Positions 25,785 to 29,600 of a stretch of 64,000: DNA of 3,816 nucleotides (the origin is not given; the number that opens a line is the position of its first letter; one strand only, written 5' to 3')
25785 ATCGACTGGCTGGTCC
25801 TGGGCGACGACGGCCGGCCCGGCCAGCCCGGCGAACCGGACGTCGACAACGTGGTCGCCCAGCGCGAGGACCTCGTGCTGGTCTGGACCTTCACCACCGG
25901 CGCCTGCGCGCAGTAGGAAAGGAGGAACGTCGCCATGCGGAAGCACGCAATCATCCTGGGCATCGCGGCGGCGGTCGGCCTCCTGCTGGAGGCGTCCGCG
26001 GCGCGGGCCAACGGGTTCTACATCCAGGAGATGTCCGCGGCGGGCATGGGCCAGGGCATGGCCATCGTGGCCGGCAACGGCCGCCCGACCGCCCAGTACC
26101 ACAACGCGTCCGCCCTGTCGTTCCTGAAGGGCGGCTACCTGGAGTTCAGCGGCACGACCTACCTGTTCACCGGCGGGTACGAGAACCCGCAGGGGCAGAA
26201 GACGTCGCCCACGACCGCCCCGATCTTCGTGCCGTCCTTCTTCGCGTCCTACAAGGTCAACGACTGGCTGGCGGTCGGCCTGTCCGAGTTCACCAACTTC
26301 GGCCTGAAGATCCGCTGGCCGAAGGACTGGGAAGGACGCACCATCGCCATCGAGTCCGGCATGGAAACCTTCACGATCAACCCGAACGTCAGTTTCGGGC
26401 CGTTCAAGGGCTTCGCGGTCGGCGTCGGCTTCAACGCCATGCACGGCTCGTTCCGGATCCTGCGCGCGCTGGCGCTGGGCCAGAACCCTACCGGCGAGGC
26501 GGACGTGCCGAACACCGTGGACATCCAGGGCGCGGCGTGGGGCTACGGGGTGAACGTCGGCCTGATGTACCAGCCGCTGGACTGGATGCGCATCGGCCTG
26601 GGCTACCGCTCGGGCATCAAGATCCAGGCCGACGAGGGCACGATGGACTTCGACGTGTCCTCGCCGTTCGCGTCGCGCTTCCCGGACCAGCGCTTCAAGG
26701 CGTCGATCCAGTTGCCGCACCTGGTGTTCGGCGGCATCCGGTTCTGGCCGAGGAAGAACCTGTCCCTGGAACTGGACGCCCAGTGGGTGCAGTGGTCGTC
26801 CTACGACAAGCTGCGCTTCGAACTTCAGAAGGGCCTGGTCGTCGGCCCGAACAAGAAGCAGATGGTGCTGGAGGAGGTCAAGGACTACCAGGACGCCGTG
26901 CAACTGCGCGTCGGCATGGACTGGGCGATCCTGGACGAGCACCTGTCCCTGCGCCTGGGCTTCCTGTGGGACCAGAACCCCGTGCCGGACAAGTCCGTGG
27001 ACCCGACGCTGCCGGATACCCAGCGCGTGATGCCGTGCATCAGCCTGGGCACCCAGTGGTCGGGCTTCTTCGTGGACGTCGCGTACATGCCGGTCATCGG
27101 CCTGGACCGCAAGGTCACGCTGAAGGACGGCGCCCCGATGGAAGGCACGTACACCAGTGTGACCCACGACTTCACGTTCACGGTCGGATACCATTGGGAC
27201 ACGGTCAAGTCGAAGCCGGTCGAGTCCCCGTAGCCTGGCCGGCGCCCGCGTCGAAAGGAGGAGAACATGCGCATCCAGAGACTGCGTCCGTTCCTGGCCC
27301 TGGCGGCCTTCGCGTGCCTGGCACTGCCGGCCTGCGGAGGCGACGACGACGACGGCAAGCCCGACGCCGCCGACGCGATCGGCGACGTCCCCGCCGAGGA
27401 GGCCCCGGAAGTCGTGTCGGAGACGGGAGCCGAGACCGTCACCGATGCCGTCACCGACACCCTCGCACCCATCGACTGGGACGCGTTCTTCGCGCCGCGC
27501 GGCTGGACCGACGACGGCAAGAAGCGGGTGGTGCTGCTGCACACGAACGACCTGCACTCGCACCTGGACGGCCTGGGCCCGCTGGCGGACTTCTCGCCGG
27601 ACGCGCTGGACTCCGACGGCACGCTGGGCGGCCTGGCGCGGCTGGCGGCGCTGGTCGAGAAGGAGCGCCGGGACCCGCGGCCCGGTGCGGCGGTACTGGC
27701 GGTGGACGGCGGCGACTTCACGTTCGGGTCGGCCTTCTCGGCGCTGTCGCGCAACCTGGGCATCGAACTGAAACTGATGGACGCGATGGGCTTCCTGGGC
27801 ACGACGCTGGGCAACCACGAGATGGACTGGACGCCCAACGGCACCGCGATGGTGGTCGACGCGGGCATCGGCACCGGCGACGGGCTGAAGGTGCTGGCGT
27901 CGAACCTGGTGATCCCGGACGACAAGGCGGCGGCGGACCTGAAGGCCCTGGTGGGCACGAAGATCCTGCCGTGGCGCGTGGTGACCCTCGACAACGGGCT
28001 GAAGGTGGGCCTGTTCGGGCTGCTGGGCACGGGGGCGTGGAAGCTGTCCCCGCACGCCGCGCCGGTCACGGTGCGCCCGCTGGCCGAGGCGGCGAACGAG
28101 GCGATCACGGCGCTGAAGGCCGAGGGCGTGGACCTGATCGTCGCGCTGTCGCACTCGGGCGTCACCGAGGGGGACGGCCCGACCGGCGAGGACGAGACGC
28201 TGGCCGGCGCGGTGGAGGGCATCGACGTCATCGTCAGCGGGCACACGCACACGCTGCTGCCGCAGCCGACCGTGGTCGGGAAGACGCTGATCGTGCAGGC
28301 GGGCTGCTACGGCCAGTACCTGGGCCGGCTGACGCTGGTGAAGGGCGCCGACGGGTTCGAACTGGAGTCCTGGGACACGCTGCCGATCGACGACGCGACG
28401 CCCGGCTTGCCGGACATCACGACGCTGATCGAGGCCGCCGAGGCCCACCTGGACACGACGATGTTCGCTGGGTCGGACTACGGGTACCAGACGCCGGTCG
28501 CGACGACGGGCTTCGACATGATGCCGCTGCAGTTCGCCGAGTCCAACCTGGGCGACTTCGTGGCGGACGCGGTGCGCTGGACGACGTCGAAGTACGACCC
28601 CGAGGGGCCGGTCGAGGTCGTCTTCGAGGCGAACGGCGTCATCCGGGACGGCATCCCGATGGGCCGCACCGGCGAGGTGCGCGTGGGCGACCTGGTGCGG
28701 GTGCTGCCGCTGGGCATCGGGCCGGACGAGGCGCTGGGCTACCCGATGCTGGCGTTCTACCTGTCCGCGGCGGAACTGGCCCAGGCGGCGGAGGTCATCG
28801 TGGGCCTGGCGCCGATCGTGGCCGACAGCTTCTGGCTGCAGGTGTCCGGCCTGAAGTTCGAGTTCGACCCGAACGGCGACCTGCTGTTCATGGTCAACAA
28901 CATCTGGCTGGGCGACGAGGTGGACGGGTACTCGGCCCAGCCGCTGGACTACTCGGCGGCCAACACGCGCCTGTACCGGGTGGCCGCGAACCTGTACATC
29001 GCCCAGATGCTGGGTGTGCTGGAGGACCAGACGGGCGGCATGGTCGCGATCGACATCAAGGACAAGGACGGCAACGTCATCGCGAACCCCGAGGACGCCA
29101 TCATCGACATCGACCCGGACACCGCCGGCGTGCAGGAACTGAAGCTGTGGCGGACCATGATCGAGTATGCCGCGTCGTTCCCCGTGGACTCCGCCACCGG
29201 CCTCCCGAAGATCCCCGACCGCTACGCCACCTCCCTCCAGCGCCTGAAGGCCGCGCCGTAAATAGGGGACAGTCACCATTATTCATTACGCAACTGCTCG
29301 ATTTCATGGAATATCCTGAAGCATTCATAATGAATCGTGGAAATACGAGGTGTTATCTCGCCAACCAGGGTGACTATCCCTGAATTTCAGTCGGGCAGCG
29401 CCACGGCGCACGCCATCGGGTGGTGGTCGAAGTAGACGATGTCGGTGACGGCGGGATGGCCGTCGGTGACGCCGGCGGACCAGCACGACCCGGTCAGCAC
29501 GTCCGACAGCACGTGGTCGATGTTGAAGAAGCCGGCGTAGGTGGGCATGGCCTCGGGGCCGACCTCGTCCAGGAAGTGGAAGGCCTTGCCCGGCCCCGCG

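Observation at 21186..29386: A 35-bp near-perfect inverted repeat pair, each arm in an AT-rich island, brackets an 8.1-kb block of outward-facing outer-membrane and lipid-related operons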

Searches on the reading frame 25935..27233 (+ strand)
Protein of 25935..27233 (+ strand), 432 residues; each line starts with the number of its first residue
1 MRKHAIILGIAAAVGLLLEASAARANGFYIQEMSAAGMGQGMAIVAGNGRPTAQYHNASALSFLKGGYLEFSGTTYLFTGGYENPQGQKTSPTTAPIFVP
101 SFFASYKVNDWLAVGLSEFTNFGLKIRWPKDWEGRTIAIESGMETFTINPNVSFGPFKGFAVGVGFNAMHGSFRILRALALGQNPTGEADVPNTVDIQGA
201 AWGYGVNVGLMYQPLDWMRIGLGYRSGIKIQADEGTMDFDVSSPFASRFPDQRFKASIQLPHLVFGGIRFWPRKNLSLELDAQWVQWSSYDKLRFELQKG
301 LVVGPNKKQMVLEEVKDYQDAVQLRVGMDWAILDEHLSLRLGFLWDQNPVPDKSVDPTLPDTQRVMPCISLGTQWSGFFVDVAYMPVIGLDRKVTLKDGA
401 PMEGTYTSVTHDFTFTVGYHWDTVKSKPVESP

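Call 8: search_protein_families(library=pfam, proteins=[window:25935-27233:+])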
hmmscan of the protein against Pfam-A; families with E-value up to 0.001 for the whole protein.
window:25935-27233:+ (432 aa): 1 family
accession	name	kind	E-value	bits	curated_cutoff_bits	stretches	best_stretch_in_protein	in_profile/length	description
PF03349.22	Toluene_X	-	3.6e-51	174.4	29.7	1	18-417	3-417/421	Outer membrane protein transport protein (OMPP1/FadL/TodX)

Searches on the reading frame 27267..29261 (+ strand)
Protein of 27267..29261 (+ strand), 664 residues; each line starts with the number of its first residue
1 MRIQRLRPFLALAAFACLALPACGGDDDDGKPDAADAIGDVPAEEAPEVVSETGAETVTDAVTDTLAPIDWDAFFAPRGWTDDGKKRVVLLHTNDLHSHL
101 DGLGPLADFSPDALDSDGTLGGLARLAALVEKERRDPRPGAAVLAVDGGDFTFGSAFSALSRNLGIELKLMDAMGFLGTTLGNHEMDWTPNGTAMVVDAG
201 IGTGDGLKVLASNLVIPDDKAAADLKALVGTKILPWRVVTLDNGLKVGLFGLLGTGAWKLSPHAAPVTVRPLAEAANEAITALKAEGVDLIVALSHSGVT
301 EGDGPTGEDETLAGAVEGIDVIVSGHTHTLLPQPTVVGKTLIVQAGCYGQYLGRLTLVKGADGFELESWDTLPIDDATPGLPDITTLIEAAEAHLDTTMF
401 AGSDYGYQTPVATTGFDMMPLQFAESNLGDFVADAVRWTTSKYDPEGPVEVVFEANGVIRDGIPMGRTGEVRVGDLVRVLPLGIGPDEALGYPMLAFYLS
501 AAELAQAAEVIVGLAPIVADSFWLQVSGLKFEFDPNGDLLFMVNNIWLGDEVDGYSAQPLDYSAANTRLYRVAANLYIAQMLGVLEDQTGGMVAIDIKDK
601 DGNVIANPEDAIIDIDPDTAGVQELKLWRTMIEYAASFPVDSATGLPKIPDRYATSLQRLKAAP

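Call 8: search_protein_families(library=pfam, proteins=[window:27267-29261:+])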
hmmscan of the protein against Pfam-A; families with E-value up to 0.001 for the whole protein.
window:27267-29261:+ (664 aa): 3 families
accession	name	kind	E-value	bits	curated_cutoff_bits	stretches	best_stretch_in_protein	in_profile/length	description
PF02872.23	5_nucleotid_C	-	6.1e-10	39.9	23.6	1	415-580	11-148/158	5'-nucleotidase, C-terminal domain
PF00149.33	Metallophos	-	4e-09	37.6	21.5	1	90-329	3-190/191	Calcineurin-like phosphoesterase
PF09587.15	PGA_cap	-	8.7e-05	22.6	27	1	271-342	173-244/255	Bacterial capsule synthesis protein PGA_cap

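Call 16: find_encoding_contigs(protein=window:27267-29261:+, flank=10000, max_places=10)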
Protein window:27267-29261:+ (664 aa): 3 contigs read that carry it; 2 places shown.
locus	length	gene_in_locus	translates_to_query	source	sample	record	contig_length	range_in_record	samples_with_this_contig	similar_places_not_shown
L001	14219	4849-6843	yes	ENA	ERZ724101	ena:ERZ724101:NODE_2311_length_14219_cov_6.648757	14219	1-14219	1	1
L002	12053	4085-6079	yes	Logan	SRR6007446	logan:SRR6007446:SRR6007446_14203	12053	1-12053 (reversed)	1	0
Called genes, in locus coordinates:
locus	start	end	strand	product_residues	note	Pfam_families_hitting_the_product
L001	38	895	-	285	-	PF00106:adh_short, PF08659:KR (weak), PF13561:adh_short_C2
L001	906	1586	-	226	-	PF13505:OMP_b-brl (weak)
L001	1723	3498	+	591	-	-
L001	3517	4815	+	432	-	PF03349:Toluene_X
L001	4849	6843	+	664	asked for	PF00149:Metallophos, PF02872:5_nucleotid_C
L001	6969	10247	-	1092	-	PF03372:Exo_endo_phos (faint)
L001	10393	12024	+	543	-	PF00512:HisKA, PF13581:HATPase_c_2 (weak), PF02518:HATPase_c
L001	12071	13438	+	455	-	PF00072:Response_reg, PF00158:Sigma54_activat, PF14532:Sigma54_activ_2, PF07728:AAA_5 (weak), PF25601:AAA_lid_14, PF02954:HTH_8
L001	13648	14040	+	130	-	-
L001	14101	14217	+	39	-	?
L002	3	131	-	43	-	?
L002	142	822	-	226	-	PF13505:OMP_b-brl (weak)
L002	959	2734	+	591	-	-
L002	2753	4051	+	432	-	PF03349:Toluene_X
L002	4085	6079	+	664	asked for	PF00149:Metallophos, PF02872:5_nucleotid_C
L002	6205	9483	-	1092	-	PF03372:Exo_endo_phos (faint)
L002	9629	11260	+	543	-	PF00512:HisKA, PF13581:HATPase_c_2 (weak), PF02518:HATPase_c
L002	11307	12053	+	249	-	?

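Call 20: find_homologous_proteins(query=window:27267-29261:+, max_evalue=1e-30)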
Query window:27267-29261:+ (664 aa): 1354 proteins with E <= 1e-30 among 8000 candidates; the best 120 are listed.
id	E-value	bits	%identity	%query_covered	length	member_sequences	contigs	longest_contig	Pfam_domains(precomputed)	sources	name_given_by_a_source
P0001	0.0e+0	1482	100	100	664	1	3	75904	PF00149.34,PF02872.24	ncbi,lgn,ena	-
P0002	4.1e-291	985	69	100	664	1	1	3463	PF00149.34,PF02872.24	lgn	-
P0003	1.8e-286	970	69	99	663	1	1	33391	PF00149.34,PF02872.24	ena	-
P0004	2.2e-285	967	68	97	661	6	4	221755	PF00149.34,PF02872.24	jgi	jgi:5'-nucleotidase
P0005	2.1e-280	950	68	97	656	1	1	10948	PF00149.34,PF02872.24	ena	-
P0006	3.2e-276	936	64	100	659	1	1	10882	PF00149.34,PF02872.24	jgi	jgi:5'-nucleotidase / UDP-sugar diphosphatase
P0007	4.6e-276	936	69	93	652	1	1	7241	PF00149.34,PF02872.24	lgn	-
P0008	5.5e-276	935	69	96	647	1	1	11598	PF00149.34,PF02872.24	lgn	-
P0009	1.7e-274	931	65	99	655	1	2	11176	PF00149.34,PF02872.24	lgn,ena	-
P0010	2.9e-269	913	71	92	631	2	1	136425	PF00149.34,PF02872.24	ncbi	-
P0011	3.6e-265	900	68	89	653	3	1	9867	PF09587.16,PF00149.34,PF02872.24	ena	-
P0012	1.7e-262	891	68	89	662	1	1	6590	PF00149.34,PF02872.24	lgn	-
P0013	1.6e-259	881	68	89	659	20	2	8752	PF00149.34,PF02872.24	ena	-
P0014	1.6e-257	874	65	94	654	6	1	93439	PF00149.34,PF02872.24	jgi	jgi:5'-nucleotidase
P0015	1.4e-254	865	62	96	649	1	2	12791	PF00149.34,PF02872.24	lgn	-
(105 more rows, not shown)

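Call 21: find_encoding_contigs(protein=P0004, flank=10000, max_places=3)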
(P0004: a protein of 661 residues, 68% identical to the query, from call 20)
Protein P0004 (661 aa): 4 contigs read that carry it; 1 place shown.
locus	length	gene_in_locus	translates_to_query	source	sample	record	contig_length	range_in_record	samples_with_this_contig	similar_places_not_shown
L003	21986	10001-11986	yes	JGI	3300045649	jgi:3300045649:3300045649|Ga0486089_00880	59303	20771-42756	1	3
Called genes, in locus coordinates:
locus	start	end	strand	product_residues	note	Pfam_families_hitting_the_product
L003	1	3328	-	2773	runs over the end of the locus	PF14522:Cytochrome_C7 (faint), PF14537:Cytochrom_c3_2 (faint), PF22113:Mtrc-MtrF_II-IV_dom (faint), PF09698:GSu_C4xC__C2xCH (weak)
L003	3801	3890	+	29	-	-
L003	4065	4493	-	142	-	PF05168:HEPN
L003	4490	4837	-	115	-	PF01909:NTP_transf_2, PF18765:Polbeta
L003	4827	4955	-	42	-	-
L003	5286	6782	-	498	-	PF04851:ResIII, PF00270:DEAD, PF00271:Helicase_C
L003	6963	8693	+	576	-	-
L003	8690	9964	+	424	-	PF03349:Toluene_X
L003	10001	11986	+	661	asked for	PF00149:Metallophos, PF02872:5_nucleotid_C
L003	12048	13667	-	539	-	-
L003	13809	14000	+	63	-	-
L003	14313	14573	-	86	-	PF20125:DUF6515 (weak)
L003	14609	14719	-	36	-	-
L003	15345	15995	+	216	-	PF03352:Adenine_glyco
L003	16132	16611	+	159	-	PF08327:AHSA1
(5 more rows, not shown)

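Call 22: find_encoding_contigs(protein=P0010, flank=10000, max_places=2)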
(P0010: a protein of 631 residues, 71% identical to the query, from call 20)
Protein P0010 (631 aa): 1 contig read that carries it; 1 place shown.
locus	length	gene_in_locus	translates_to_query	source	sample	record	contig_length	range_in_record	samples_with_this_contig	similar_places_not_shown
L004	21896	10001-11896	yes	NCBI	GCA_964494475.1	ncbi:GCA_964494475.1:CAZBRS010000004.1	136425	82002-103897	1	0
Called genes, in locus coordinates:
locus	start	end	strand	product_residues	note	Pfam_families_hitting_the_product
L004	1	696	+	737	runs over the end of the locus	PF03415:Peptidase_C11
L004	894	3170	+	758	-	PF22085:NorB_cytochrome_c-like, PF00115:COX1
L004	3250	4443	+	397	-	PF07690:MFS_1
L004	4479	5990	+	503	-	PF01425:Amidase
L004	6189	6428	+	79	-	-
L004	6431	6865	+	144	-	PF13650:Asp_protease_2, PF13975:gag-asp_proteas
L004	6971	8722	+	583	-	-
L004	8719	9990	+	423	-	PF03349:Toluene_X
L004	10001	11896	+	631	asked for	PF00149:Metallophos, PF02872:5_nucleotid_C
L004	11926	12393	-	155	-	PF05494:MlaC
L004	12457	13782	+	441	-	PF01656:CbiA (faint), PF01695:IstB_IS21 (faint), PF03796:DnaB_C (faint), PF06745:ATPase, PF13401:AAA_22 (faint), PF13479:AAA_24 (faint), PF06745:ATPase, PF13481:AAA_25, +2 more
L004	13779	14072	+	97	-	PF07689:KaiB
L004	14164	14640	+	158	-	-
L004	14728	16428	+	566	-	-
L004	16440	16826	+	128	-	PF00903:Glyoxalase (weak), PF18029:Glyoxalase_6 (weak)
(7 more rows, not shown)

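Call 23: find_encoding_contigs(protein=P0003, flank=10000, max_places=2)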
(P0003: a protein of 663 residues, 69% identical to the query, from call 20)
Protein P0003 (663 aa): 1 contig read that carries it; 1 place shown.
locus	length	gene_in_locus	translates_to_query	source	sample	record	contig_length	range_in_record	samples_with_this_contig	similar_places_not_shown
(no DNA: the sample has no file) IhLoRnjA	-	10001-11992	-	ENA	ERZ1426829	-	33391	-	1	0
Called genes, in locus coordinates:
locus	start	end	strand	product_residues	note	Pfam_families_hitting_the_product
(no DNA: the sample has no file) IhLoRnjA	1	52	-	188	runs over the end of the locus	PF13338:AbiEi_4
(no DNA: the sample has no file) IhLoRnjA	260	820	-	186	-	-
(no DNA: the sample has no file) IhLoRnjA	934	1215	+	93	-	PF05015:HigB-like_toxin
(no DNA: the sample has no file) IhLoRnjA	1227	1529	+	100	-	PF01381:HTH_3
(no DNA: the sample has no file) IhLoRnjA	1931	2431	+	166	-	-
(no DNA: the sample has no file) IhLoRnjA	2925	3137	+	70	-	-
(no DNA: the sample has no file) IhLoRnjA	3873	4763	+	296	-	-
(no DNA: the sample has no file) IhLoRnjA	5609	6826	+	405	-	PF00083:Sugar_tr (faint), PF07690:MFS_1, PF12832:MFS_1_like (faint), PF07690:MFS_1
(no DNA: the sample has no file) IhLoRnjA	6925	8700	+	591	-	-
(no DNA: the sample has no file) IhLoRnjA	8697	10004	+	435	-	PF03349:Toluene_X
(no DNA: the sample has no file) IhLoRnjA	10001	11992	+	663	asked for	PF00149:Metallophos, PF02872:5_nucleotid_C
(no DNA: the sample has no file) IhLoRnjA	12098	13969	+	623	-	PF00266:Aminotran_5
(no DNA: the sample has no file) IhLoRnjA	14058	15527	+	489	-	-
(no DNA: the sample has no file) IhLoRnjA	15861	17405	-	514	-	PF13290:CHB_HEX_C_1, PF13287:Fn3_assoc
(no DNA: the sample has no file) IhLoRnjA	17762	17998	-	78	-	?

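Call 63: list_cluster_members(proteins=[P0001, P0122])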
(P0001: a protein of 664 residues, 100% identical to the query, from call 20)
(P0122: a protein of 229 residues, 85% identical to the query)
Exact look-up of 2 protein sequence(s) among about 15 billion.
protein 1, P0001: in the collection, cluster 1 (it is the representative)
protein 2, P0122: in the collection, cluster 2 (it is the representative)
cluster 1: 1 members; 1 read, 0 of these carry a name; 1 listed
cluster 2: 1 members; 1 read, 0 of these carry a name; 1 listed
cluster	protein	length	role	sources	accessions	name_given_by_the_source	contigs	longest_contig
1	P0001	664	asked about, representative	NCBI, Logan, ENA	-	-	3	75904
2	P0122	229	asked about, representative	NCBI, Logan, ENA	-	-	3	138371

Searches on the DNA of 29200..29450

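Call 78: search_rna_families(source=window, start=29200, end=29450, threshold=evalue, max_evalue=1)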
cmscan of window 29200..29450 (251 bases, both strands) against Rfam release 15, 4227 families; matches with E-value up to 1: 0.
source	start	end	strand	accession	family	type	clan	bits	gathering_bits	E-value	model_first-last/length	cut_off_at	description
